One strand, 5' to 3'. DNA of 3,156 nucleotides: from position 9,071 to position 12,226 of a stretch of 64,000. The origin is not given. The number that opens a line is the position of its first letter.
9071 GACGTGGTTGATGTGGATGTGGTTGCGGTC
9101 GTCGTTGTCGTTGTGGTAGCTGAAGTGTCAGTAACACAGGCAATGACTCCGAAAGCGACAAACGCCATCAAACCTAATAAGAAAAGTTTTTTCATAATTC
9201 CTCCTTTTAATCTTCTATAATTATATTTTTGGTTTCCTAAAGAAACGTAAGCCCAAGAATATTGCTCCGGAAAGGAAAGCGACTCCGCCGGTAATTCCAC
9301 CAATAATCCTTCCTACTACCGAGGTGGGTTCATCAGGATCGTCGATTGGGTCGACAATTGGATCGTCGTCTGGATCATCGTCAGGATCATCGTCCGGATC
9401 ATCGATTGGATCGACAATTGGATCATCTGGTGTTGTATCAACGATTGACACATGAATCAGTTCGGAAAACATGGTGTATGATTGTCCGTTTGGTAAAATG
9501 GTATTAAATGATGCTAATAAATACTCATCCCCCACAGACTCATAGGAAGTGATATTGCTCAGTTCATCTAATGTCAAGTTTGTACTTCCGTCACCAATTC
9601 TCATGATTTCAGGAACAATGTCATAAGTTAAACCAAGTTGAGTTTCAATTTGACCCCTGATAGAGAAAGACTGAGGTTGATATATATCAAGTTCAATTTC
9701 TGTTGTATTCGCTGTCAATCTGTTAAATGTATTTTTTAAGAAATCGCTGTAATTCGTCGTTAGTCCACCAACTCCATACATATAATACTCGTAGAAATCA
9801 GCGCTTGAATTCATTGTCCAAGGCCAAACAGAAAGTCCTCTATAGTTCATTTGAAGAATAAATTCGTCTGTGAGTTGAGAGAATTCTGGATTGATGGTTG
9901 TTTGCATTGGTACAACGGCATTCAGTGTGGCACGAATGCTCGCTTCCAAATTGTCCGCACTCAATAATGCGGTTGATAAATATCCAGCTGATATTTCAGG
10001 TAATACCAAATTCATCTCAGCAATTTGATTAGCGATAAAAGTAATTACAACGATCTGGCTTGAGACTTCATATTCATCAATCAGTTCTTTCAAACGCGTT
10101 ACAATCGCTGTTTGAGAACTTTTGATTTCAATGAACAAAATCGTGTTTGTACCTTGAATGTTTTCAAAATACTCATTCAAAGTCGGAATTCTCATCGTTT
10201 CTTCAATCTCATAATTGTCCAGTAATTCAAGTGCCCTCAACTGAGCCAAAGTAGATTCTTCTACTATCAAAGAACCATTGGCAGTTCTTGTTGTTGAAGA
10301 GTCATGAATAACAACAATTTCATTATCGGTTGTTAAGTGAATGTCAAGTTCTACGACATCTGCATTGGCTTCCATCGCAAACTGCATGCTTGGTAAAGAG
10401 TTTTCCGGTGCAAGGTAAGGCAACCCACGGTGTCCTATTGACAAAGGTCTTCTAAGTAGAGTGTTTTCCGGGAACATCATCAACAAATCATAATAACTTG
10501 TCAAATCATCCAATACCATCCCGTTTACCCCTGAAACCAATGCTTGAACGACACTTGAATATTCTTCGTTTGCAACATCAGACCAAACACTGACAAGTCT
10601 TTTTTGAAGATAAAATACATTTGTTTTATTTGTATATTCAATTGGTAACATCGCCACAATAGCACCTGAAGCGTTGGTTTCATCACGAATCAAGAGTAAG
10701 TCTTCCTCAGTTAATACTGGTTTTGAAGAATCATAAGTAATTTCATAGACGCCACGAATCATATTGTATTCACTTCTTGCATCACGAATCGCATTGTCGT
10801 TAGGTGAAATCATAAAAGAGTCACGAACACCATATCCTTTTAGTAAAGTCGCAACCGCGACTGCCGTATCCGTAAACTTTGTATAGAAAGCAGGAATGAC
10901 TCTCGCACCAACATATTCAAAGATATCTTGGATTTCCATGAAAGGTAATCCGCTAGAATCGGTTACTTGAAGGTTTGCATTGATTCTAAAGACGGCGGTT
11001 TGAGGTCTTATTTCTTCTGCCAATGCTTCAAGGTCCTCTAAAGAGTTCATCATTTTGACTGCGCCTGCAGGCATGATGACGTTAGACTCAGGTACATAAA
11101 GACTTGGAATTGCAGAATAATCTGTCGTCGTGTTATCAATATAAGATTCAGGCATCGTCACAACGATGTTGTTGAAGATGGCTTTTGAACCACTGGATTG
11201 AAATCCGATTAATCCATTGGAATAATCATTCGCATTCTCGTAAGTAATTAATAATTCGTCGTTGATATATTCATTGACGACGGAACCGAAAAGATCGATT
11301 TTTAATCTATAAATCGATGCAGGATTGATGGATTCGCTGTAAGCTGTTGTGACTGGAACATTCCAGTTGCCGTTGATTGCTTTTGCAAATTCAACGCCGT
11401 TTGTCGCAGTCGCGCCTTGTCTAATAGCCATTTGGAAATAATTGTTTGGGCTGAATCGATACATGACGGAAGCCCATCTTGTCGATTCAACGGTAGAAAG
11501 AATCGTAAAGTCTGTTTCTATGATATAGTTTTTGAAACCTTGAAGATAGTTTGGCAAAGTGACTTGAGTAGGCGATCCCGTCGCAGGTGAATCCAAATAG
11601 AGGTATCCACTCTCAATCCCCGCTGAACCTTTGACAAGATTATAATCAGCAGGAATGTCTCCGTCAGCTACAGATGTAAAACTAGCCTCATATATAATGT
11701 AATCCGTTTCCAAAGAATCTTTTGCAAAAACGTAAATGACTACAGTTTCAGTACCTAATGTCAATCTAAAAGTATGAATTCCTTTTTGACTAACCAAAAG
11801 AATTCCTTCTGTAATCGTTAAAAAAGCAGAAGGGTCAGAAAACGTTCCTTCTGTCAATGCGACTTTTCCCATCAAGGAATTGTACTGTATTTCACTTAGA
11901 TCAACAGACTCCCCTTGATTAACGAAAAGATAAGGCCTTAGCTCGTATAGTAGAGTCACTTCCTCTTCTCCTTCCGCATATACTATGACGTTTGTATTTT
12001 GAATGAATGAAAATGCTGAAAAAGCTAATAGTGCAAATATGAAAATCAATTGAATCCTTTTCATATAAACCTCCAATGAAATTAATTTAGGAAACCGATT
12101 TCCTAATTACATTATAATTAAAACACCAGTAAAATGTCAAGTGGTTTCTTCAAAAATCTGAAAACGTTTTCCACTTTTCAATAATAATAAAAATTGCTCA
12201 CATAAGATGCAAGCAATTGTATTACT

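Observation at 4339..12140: Two-gene surface operon: LamG-GDPD phosphodiesterase with slippage-prone acidic repeat anchor, plus a ~1,618-aa lipoprotein of six (Ig-like + CBM-like) modules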

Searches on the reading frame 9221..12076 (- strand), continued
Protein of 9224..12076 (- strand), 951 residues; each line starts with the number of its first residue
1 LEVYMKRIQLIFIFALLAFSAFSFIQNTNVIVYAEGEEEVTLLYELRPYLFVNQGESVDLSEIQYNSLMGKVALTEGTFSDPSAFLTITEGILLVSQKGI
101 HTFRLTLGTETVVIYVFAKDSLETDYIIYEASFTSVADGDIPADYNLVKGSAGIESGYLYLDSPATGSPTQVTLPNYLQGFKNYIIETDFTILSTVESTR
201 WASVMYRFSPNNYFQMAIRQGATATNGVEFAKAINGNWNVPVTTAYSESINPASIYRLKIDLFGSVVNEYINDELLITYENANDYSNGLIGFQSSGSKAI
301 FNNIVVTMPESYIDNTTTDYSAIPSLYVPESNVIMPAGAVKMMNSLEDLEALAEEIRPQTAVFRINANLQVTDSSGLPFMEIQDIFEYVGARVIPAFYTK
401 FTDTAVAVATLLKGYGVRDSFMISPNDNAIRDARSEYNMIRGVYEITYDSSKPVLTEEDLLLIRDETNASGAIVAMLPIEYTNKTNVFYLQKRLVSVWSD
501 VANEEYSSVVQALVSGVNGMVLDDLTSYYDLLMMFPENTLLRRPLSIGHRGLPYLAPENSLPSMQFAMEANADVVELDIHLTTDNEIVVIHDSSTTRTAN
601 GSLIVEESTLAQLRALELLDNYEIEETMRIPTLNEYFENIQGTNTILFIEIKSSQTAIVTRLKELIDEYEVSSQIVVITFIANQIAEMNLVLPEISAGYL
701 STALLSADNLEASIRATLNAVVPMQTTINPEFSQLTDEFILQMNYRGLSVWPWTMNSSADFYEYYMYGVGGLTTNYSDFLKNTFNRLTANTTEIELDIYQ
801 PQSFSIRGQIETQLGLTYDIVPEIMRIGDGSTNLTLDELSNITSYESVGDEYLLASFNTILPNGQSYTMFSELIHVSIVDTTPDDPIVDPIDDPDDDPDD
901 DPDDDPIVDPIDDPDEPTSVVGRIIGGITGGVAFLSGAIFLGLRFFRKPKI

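Call 97: search_solved_structures(query=L006:9957-10688:+, max_evalue=0.001)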
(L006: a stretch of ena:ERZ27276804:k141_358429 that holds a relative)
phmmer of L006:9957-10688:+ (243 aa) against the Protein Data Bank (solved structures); distinct sequences matched with E-value up to 0.001: 42.
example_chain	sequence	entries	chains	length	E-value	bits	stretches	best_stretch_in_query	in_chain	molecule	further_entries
3iln_A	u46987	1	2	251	9e-59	202.4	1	2-241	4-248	Laminarinase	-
7wwc_A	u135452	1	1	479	1.9e-55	191.5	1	3-241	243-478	beta-1,3(4)-glucanase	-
7ww4_A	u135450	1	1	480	1.9e-55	191.5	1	3-241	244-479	beta-1,3(4)-glucanase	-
5wut_A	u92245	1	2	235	4.4e-54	187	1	4-241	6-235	ULam111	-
4dfs_A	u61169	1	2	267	9.3e-50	172.8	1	3-241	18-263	Glycoside hydrolase, family 16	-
3azx_A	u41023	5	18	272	1.9e-49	171.9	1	3-241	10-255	Laminarinase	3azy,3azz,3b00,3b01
6xof_A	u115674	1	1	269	2.4e-44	155.1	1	2-242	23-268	GH16 family protein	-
6xqf_A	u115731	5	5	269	1.1e-43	153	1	2-242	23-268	GH16 family protein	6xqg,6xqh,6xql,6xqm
6jh5_A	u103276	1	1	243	1.2e-43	152.9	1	2-242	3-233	LamCAT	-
2hyk_A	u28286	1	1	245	1.4e-43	152.5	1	3-241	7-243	Beta-1,3-glucanase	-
3atg_A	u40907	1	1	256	3.7e-43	151.2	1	5-241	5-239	GLUCANASE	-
2vy0_A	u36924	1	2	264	5.3e-43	150.7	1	3-241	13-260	ENDO-BETA-1,3-GLUCANASE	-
6jhj_A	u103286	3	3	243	6.1e-43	150.5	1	2-242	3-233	LamCAT | laminarinase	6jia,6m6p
9vmv_A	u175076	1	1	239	8.9e-43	150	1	5-241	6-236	Beta-1,3-glucanase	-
9voq_A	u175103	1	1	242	9.3e-43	149.9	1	5-241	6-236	Beta-1,3-glucanase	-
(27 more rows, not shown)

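Call 104: search_solved_structures(query=L006:7086-9566:+, max_evalue=1e-20)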
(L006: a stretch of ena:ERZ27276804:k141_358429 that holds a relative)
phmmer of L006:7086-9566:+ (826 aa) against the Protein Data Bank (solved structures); distinct sequences matched with E-value up to 1e-20: 1.
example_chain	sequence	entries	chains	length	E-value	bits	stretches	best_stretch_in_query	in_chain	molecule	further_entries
6ggy_A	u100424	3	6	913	6.3e-157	527.2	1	7-807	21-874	Laminaribiose phosphorylase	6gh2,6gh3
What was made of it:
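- GH94 matches laminaribiose phosphorylase 6ggy at 6e-157 (call 104).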

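Call 105: search_solved_structures(query=L043:1316-4372:+, max_evalue=0.01)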
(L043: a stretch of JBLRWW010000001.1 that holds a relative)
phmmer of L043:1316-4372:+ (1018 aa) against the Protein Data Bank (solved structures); distinct sequences matched with E-value up to 0.01: 2.
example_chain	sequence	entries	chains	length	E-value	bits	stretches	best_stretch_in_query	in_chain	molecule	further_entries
9h8v_A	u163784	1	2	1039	8.4e-214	715.7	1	7-1016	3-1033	Cellobiose phosphorylase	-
9qqk_A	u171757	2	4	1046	2.6e-213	714.1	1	7-1016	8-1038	gh161 phosphorylase | GH161A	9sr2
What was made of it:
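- The 1013-aa protein matches the GH161 phosphorylase 9qqk at 3e-213 (call 105).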

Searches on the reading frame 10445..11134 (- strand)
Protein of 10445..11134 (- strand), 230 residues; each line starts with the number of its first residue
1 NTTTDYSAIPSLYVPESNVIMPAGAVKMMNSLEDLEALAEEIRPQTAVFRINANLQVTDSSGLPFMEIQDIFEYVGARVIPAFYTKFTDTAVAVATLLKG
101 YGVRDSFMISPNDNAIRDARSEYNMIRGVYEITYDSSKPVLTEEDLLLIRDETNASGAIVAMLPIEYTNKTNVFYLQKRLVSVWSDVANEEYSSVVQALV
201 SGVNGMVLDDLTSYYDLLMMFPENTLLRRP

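Call 44: search_solved_structures(query=window:10445-11134:-, max_evalue=10, show_alignments=3)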
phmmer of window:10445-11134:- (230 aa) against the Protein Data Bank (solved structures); distinct sequences matched with E-value up to 10: 5.
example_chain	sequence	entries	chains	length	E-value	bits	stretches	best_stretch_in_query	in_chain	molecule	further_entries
4r04_A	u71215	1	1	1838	0.068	16.6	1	114-212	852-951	Toxin A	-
7pog_A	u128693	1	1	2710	0.083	16.3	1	114-211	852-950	Toxin A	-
9mx1_A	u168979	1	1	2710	0.084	16.3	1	114-211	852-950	Toxin A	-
3h74_A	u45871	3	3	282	0.23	14.9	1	33-102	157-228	Pyridoxal kinase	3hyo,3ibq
7u1z_B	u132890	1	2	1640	0.45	14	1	114-212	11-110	Toxin A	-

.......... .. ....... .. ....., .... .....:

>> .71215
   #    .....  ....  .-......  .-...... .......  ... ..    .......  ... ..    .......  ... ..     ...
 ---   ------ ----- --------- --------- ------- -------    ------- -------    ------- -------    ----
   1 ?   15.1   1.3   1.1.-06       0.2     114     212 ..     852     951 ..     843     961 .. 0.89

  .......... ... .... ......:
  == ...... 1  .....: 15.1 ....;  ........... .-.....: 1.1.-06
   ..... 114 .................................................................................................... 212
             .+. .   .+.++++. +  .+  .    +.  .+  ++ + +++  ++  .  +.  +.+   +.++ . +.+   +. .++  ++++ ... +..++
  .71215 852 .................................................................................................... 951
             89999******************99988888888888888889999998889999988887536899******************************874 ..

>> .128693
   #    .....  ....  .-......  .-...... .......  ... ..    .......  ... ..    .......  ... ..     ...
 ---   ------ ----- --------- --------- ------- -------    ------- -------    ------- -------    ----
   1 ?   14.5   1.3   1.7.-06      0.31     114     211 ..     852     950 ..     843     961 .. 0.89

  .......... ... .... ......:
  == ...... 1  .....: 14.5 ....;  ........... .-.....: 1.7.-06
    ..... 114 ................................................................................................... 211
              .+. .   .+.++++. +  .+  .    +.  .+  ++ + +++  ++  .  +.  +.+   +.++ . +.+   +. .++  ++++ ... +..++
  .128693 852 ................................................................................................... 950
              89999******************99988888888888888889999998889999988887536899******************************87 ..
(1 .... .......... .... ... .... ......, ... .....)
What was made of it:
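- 10475..11065 (-): Gene 1, residues 334-530: degenerate second GDPD-like TIM barrel (pseudo-GDPD) without the catalytic His/Arg/Glu/Asp set. There is no sequence hit in the PDB (call 44).
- Tried and rejected: It has no sequence hit in the PDB (call 44).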

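Call 54: predict_structure(alignment_id=A2)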
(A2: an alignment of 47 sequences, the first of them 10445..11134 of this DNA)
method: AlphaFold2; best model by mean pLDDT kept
length: 230 residues; sequences in the alignment: 47
mean_pLDDT: 94.7   pTM: 0.90
mean pLDDT of the five models: 94.7, 93.7, 93.7, 90.5, 87.9
residues with pLDDT >= 90: 208; 70-90: 16; 50-70: 4; < 50: 2
segments of 3 or more residues with pLDDT < 50: none
pLDDT, mean of each block of 10 residues (from residue 1): 68 94 96 93 96 97 95 89 98 97 94 98 97 97 98 98 98 97 97 96 97 96 90
secondary structure, 60 per line:
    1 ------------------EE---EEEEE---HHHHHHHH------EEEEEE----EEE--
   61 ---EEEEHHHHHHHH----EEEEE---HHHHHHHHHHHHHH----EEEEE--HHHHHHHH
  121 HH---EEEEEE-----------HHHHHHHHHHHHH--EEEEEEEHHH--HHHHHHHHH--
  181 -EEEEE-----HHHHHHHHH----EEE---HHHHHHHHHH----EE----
elements in order: E24-28 H32-39 E46-51 E56-58 E64-67 H68-75 E80-84 H88-101 E106-110 H113-122 E126-131 H143-155 E158-164 H170-178 E182-186 H192-200 E205-207 H211-220
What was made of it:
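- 10475..11065 (-): Domain model pLDDT 94.7 (call 54).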

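Call 56: fold_search(model_id=the predicted structure, library=pdb)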
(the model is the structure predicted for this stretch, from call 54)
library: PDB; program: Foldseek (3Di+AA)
matches with E <= 10: 1621; with E <= 0.001: 100
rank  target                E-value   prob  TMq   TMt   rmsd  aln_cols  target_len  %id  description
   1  9f5m_AAA              7.4e-07  1.00  0.66  0.65   3.9       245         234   11  Structure of the C-terminal domain of bacteriophage K gp155, native (released 2025-04-09)
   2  9eul                  3.4e-06  1.00  0.65  0.41   4.1       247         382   12  Cryo-EM structure of Staphylococcus aureus bacteriophage phi812 central spike protein - knob and petal domains (released 2025-04-09)
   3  3kts_D                5.6e-06  1.00  0.55  0.67   3.9       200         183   14  CRYSTAL STRUCTURE OF GLYCEROL UPTAKE OPERON ANTITERMINATOR REGULATORY PROTEIN FROM LISTERIA MONOCYTOGENES STR. 4b F236 (released 2009-12-08)
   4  4r7o_E                6.3e-06  1.00  0.61  0.52   6.0       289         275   11  Crystal Structure of Putative Glycerophosphoryl Diester Phosphodiesterasefrom Bacillus anthraci (released 2014-09-10)
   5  2pz0_B                7.4e-06  1.00  0.67  0.64   4.3       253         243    9  Crystal structure of Glycerophosphodiester Phosphodiesterase (GDPD) from T. tengcongensis (released 2008-04-01)
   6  3ks5_B                8.3e-06  1.00  0.64  0.59   4.5       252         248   10  Crystal structure of Putative glycerophosphoryl diester phosphodiesterase (17743486) from AGROBACTERIUM TUMEFACIENS st (released 2009-12-08)
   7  3kts_A                1.0e-05  1.00  0.56  0.67   4.5       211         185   14  CRYSTAL STRUCTURE OF GLYCEROL UPTAKE OPERON ANTITERMINATOR REGULATORY PROTEIN FROM LISTERIA MONOCYTOGENES STR. 4b F236 (released 2009-12-08)
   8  3ks6_B                1.2e-05  1.00  0.64  0.59   4.5       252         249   10  Crystal structure of Putative glycerophosphoryl diester phosphodiesterase (17743486) from AGROBACTERIUM TUMEFACIENS st (released 2009-12-08)
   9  2o55                  1.3e-05  1.00  0.65  0.60   5.2       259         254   10  Crystal Structure of a putative glycerophosphodiester phosphodiesterase from Galdieria sulphuraria (released 2006-12-19)
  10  1vd6                  1.5e-05  1.00  0.61  0.64   4.5       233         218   15  Crystal Structure of Glycerophosphoryl Diester Phosphodiesterase complexed with Glycerol (released 2005-04-05)
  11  2otd_A                1.6e-05  1.00  0.61  0.58   5.1       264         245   10  The crystal structure of the glycerophosphodiester phosphodiesterase from Shigella flexneri 2a (released 2007-03-06)
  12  4r7o_G                1.7e-05  1.00  0.58  0.50   5.0       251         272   11  Crystal Structure of Putative Glycerophosphoryl Diester Phosphodiesterasefrom Bacillus anthraci (released 2014-09-10)
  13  3ks6_A                1.9e-05  1.00  0.63  0.58   4.7       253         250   10  Crystal structure of Putative glycerophosphoryl diester phosphodiesterase (17743486) from AGROBACTERIUM TUMEFACIENS st (released 2009-12-08)
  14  3no3                  2.1e-05  1.00  0.62  0.60   4.5       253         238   12  Crystal structure of a glycerophosphodiester phosphodiesterase (BDI_0402) from Parabacteroides distasonis ATCC 8503 at 1 (released 2010-07-28)
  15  3ks5_A                2.7e-05  1.00  0.64  0.60   4.6       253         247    9  Crystal structure of Putative glycerophosphoryl diester phosphodiesterase (17743486) from AGROBACTERIUM TUMEFACIENS st (released 2009-12-08)
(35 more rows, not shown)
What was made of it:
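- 10475..11065 (-): Most of the top 50 Foldseek PDB hits, including the best, are GDPD barrels, with TM about 0.65 and about 10% identity (call 56).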

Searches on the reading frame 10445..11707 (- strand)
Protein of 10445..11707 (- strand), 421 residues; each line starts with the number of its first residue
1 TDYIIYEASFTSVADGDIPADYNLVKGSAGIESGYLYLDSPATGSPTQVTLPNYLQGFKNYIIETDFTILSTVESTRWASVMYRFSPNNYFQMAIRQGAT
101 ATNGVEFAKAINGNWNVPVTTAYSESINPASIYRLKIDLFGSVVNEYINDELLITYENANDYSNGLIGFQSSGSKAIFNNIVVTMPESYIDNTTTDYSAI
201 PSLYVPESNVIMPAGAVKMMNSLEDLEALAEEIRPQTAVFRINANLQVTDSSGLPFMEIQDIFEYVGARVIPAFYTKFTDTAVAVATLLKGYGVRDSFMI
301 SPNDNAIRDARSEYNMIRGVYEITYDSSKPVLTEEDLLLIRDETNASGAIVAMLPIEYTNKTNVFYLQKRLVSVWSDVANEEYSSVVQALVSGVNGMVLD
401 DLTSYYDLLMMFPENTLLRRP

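Call 79: search_protein_representatives(protein=window:10445-11707:-)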
Query: 421 residues. Proteins with E-value up to 0.001 (for the whole library): 673; up to 1e-10: 346; up to 1e-30: 112. The best 150 are listed.
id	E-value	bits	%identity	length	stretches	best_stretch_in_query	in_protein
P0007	1.3e-186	637.0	68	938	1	1-421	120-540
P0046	3.0e-137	474.5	52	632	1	1-421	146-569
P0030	2.3e-112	392.6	46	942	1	1-421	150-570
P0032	1.3e-99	350.6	44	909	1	1-421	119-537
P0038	1.1e-97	344.3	42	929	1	2-421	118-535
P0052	1.0e-95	337.7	41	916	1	2-421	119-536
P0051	1.1e-94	334.4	43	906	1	2-402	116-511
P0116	1.0e-93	331.2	40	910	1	2-421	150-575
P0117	1.9e-82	294.1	36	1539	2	2-421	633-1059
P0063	4.0e-82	293.0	42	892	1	2-400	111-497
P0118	5.0e-81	289.4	34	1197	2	1-421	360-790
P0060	6.7e-81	289.0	41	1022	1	3-402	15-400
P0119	1.9e-76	274.3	32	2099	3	3-406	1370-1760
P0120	6.3e-76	272.6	37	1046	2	2-400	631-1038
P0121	8.8e-75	268.8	35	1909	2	1-421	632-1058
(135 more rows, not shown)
